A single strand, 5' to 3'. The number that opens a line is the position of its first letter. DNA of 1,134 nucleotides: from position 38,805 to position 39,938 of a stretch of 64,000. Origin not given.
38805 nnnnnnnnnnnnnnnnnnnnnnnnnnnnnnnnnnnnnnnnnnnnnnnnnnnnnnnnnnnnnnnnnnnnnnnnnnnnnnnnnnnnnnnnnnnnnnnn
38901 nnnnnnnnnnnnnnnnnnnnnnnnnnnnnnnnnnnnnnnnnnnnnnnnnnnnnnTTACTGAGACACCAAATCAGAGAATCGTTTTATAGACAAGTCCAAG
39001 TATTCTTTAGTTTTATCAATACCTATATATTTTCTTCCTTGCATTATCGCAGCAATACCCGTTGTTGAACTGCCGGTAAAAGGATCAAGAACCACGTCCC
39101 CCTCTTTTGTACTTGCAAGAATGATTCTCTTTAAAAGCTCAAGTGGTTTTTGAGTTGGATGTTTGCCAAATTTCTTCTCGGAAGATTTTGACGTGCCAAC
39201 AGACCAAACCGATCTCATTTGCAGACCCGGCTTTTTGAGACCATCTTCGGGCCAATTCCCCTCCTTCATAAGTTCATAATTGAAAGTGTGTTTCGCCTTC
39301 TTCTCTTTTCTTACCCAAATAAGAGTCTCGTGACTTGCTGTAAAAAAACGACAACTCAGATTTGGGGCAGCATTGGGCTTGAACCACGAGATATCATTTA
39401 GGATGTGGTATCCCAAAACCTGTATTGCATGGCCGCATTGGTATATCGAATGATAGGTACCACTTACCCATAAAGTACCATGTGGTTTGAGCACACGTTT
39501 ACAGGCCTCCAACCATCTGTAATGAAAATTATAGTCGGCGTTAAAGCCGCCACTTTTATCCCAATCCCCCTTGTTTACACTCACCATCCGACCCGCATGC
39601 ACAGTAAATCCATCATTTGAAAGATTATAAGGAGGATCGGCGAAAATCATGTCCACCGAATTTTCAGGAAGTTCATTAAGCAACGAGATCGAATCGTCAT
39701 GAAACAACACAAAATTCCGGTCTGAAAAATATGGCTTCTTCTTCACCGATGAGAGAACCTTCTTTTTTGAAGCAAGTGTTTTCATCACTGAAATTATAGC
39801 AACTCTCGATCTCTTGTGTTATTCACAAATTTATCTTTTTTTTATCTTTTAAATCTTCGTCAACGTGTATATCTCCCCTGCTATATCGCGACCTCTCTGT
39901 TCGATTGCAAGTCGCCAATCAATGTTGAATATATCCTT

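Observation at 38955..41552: GmrSD-like (DUF262-DUF1524) nuclease transcribed in the same direction immediately upstream of a beta-class adenine MTase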

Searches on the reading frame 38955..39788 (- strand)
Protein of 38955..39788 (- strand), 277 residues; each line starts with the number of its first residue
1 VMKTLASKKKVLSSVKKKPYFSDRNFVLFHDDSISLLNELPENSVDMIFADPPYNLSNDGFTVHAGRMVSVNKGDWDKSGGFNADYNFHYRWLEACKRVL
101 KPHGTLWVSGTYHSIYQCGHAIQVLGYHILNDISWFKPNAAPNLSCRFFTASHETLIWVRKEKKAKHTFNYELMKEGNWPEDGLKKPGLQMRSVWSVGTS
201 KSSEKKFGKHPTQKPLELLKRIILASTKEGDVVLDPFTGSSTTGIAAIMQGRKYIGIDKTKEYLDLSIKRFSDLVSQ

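Call 6: search_protein_families(library=pfam, proteins=[window:38955-39788:-], max_evalue=0.01)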
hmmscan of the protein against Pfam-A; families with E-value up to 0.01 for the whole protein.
window:38955-39788:- (277 aa): 5 families
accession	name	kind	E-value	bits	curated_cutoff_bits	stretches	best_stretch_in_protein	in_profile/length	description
PF01555.25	N6_N4_Mtase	-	2.5e-62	211.1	26.7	1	45-268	1-220/221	DNA methylase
PF03602.21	Cons_hypoth95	-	6e-05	23.2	24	0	26-57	93-126/182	Conserved hypothetical protein 95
PF01170.24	UPF0020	-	0.00055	20.1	22.3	0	224-255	23-54/197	RMKL-like, methyltransferase domain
PF02086.21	MethyltransfD12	-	0.0032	17.7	22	0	40-63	171-194/253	D12 class N6 adenine-specific DNA methyltransferase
PF13847.12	Methyltransf_31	-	0.0062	16.7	27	0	228-269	2-46/145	Methyltransferase domain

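Call 7: search_protein_families(library=ncbifam, proteins=[window:38955-39788:-], max_evalue=0.01)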
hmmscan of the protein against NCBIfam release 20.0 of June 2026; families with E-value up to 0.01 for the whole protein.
window:38955-39788:- (277 aa): 5 families
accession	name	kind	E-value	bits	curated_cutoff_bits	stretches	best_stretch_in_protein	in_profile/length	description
NF050803.1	DnaMtaseCcrMCaul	equivalog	2.9e-74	250.1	830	1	29-273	7-249/350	adenine-specific DNA-methyltransferase CcrM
NF008572.0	PRK11524.1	equivalog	2.3e-39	135.3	292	1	19-272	8-257/294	adenine-specific DNA-methyltransferase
NF010253.0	PRK13699.1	subfamily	7.8e-20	71.5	244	2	209-272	143-206/226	DNA methyltransferase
TIGR01177.1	TIGR01177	hypoth_equivalog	3.4e-05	23.3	316.55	1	224-259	177-212/330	TIGR01177 family methyltransferase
NF043040.1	corrin_prot_MT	hypoth_equivalog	0.0064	16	180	0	219-271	30-83/216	corrinoid protein-associated methyltransferase CpaM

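Call 8: search_protein_families(library=padloc, proteins=[window:38955-39788:-], max_evalue=0.01)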
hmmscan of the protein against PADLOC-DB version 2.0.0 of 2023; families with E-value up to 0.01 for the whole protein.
window:38955-39788:- (277 aa): 76 families (the best 25 are shown)
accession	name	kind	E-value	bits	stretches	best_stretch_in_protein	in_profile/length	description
PDLC03371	MTase_II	-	4.9e-100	332.4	1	18-274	3-255/260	Type II methyltransferase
PDLC03216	MTase_II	-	1.7e-78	262.1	1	28-273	14-257/364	Type II methyltransferase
PDLC03738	oMTase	-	1.5e-74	249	1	29-273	24-267/376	orphan methyltransferase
PDLC03302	MTase_II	-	2.6e-56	189.7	1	29-271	8-260/626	Type II methyltransferase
PDLC03299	MTase_II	-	1e-47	161.1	1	18-272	7-258/296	Type II methyltransferase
PDLC03387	MTase_II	-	8.2e-37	124.9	1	120-274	133-278/289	Type II methyltransferase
PDLC03320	MTase_II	-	2.9e-30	103.4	1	5-275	12-278/289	Type II methyltransferase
PDLC03265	MTase_II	-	2.3e-28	97.6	2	199-275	256-332/333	Type II methyltransferase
PDLC03353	MTase_II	-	1e-27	95.3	1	18-271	2-250/260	Type II methyltransferase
PDLC03300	MTase_II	-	2.8e-27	93.6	1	20-273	6-278/302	Type II methyltransferase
PDLC03279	MTase_II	-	5.3e-27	92.4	1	26-271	357-584/587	Type II methyltransferase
PDLC03238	MTase_II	-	1.8e-26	91.2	1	14-258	112-352/428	Type II methyltransferase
PDLC03339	MTase_II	-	2.5e-25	87.1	2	159-274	160-274/399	Type II methyltransferase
PDLC03252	MTase_II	-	4.6e-24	83.4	1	120-274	212-356/365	Type II methyltransferase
PDLC03379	MTase_II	-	1e-22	79.3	2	16-162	9-156/267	Type II methyltransferase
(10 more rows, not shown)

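Call 36: search_solved_structures(query=window:38955-39788:-, max_evalue=0.00001)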
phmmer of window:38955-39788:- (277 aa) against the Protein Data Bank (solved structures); distinct sequences matched with E-value up to 0.00001: 13.
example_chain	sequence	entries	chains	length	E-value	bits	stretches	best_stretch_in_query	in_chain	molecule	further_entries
6pbd_A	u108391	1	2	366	1.8e-60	207.8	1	28-273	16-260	Modification methylase CcrMI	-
5hek_A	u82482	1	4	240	3.7e-26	95.2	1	28-272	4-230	Adenine specific DNA methyltransferase (DpnA)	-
5hfj_A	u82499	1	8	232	4.4e-26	94.9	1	28-271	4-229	Adenine specific DNA methyltransferase (DpnA)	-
8urk_A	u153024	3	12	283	1.8e-22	83.1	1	29-274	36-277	Methyltransferase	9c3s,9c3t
9c3u_A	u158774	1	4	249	2.2e-22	82.8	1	31-271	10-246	Methyltransferase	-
1g60_A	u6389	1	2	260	3.4e-22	82.2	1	40-265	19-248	Adenine-specific Methyltransferase MboIIA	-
1nw8_A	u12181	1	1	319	1e-17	67.5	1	32-263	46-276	MODIFICATION METHYLASE RSRI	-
1eg2_A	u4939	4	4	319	1.1e-17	67.4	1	32-263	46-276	MODIFICATION METHYLASE RSRI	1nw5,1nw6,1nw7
8s9n_A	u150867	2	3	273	3.2e-16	62.6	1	16-270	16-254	DNA cytosine-N4 methyltransferase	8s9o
8s9m_A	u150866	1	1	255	1.3e-15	60.6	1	32-270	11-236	DNA cytosine-N4 methyltransferase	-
1boo_A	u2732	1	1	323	1.4e-12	50.6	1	208-273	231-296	PROTEIN (N-4 CYTOSINE-SPECIFIC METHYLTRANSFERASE PVU II)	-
2zie_A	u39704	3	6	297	4.2e-11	45.8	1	208-272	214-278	Putative modification methylase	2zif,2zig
6k0w_B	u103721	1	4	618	3.8e-06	29.5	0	213-250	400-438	Adenine specific DNA methyltransferase (Mod)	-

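Call 39: search_dna_similar(query=window:38955-39788:-, collection=plasmids, mode=protein, max_rows=30)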
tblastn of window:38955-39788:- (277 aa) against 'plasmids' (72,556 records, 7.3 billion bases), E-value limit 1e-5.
The search stops at 5000 records and this limit was reached: more records match than are counted here, and every count below describes the 5000 best-scoring records only.
Records with a match: at least 5000; places in all: 5540; records where one place covers at least 80% of the query: 4978.
Best place of each record, by identity: <60% 5000.
By first word of the organism name: Escherichia 2945; Salmonella 669; Klebsiella 519; Enterobacter 137; Shigella 133; Citrobacter 118; Yersinia 65; Serratia 56; Burkholderia 35; Aeromonas 34; and 92 more.
By predicted mobility (MOB-suite, as given by PLSDB): conjugative 3698; non-mobilizable 834; mobilizable 468.
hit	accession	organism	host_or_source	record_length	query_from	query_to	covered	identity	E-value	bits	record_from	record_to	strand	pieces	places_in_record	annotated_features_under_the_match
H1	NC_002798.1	Lactococcus lactis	-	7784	19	272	92%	53.7%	7e-84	280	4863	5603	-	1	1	site-specific DNA-methyltransferase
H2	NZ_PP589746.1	Lactococcus sp.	Bacterial culture,Dairy environment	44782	19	272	92%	53.3%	2e-83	280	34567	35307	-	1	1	site-specific DNA-methyltransferase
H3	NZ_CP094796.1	Staphylococcus aureus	Camel,Skin swab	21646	20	273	92%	51.8%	2e-77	262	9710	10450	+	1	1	site-specific DNA-methyltransferase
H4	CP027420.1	Staphylococcus cohnii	Homo sapiens,peripheral blood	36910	20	273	92%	51.8%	2e-77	262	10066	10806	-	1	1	site-specific DNA-methyltransferase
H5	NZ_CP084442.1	Staphylococcus lugdunensis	Homo sapiens,pure culture,abdominal ...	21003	20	273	92%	51.4%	2e-77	262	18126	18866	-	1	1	site-specific DNA-methyltransferase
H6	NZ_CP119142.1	Neisseria gonorrhoeae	Homo sapiens,whole organism,synovial ...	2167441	25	272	90%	50.8%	1e-77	263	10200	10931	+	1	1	none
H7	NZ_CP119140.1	Neisseria gonorrhoeae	Homo sapiens,whole organism,blood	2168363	25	272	90%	50.8%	1e-77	263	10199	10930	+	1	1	none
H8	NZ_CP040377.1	Lactiplantibacillus plantarum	cell culture,Angelica gigas Nakai root ...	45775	21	273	91%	47.0%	1e-64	225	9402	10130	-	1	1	site-specific DNA-methyltransferase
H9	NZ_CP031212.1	Levilactobacillus brevis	-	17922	21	273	91%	46.6%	3e-64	224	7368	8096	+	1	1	site-specific DNA-methyltransferase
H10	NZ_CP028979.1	Lactiplantibacillus plantarum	liquid feed,pig feed from feed plant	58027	21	273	91%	46.6%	3e-64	224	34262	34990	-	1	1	site-specific DNA-methyltransferase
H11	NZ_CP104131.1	Sinorhizobium sp. K101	Phaseolus vulgaris,cell ...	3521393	28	272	88%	47.0%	7e-62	218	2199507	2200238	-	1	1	none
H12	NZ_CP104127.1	Sinorhizobium sp. M103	Phaseolus vulgaris,cell ...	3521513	28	272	88%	47.0%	7e-62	218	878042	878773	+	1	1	none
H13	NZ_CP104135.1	Sinorhizobium sp. C101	Phaseolus vulgaris,cell ...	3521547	28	272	88%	47.0%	7e-62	218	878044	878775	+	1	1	none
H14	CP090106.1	Sinorhizobium meliloti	Medicago,Cell culture,Plant nodule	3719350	28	272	88%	47.0%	1e-61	217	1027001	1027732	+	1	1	site-specific DNA-methyltransferase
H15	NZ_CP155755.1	Sphingomonas parapaucimobilis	Chinese cabbage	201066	28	263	85%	47.3%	1e-55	199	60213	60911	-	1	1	site-specific DNA-methyltransferase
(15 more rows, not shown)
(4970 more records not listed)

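Call 40: get_annotated_region(hit=H1, flank=4000)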
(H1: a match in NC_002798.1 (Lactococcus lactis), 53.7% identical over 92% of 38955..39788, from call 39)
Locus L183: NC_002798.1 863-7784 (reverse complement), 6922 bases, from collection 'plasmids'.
description: Lactococcus lactis plasmid pSRQ700, complete sequence
organism: Lactococcus lactis (NCBI taxid 1358)
taxonomy: Bacteria; Bacillota; Bacilli; Lactobacillales; Streptococcaceae; Lactococcus; Lactococcus lactis
host: -; source: -; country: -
typing (MOB-suite, as given by PLSDB): non-mobilizable; replicon Inc11
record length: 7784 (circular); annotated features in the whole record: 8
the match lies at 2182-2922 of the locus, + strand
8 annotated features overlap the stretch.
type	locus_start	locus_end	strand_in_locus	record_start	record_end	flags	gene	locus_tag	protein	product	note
CDS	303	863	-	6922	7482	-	-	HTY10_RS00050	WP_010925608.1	recombinase family protein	GO:0006310 - DNA recombination [Evidence IEA]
CDS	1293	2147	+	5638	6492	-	-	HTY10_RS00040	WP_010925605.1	DNA adenine methylase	-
CDS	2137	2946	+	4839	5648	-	-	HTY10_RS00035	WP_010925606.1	site-specific DNA-methyltransferase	-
CDS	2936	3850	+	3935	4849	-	-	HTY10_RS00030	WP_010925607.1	type II restriction endonuclease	-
CDS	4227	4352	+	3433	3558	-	-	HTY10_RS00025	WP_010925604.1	recombinase family protein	GO:0006310 - DNA recombination [Evidence IEA]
CDS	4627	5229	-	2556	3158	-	-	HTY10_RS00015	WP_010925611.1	replication protein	-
CDS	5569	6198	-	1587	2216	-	-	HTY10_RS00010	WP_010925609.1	DUF536 domain-containing protein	-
CDS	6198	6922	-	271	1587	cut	-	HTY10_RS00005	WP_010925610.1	RepB family plasmid replication initiator protein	GO:0006270 - DNA replication initiation [Evidence IEA]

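Call 41: get_annotated_region(hit=H3, flank=4000)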
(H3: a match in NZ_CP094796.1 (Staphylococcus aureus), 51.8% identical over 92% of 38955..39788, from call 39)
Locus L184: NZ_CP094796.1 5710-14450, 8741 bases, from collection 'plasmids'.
description: Staphylococcus aureus strain IVB6164 plasmid unnamed, complete sequence
organism: Staphylococcus aureus (NCBI taxid 1280)
taxonomy: Bacteria; Bacillota; Bacilli; Bacillales; Staphylococcaceae; Staphylococcus; Staphylococcus aureus
host: -; source: Camel,Skin swab; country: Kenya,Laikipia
typing (MOB-suite, as given by PLSDB): mobilizable; replicon rep_cluster_1017,rep_cluster_1733,rep_cluster_2100
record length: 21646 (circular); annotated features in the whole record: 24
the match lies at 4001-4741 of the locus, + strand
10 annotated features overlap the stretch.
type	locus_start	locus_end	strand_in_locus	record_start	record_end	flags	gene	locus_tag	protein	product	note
CDS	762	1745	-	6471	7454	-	-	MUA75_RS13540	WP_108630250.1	replication initiator protein A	-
CDS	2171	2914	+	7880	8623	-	-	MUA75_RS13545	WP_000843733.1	DUF536 domain-containing protein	-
CDS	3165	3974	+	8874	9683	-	-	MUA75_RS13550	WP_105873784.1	Dam family site-specific DNA-(adenine-N6)-methyltransferase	GO:0006306 - DNA methylation [Evidence IEA]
CDS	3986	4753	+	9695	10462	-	-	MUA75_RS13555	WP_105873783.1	site-specific DNA-methyltransferase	GO:0009307 - DNA restriction-modification system [Evidence IEA]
CDS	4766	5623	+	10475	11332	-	-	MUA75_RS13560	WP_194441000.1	type II restriction endonuclease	-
CDS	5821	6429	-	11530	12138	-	-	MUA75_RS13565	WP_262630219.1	recombinase family protein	GO:0006310 - DNA recombination [Evidence IEA]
CDS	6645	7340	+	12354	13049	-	-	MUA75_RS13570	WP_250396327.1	ATP-binding cassette domain-containing protein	-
CDS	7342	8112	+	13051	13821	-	-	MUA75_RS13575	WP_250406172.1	ABC transporter permease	GO:0055085 - transmembrane transport [Evidence IEA]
CDS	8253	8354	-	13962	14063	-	-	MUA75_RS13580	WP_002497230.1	type I toxin-antitoxin system Fst family toxin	-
CDS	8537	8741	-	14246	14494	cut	-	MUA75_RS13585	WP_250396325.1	hypothetical protein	-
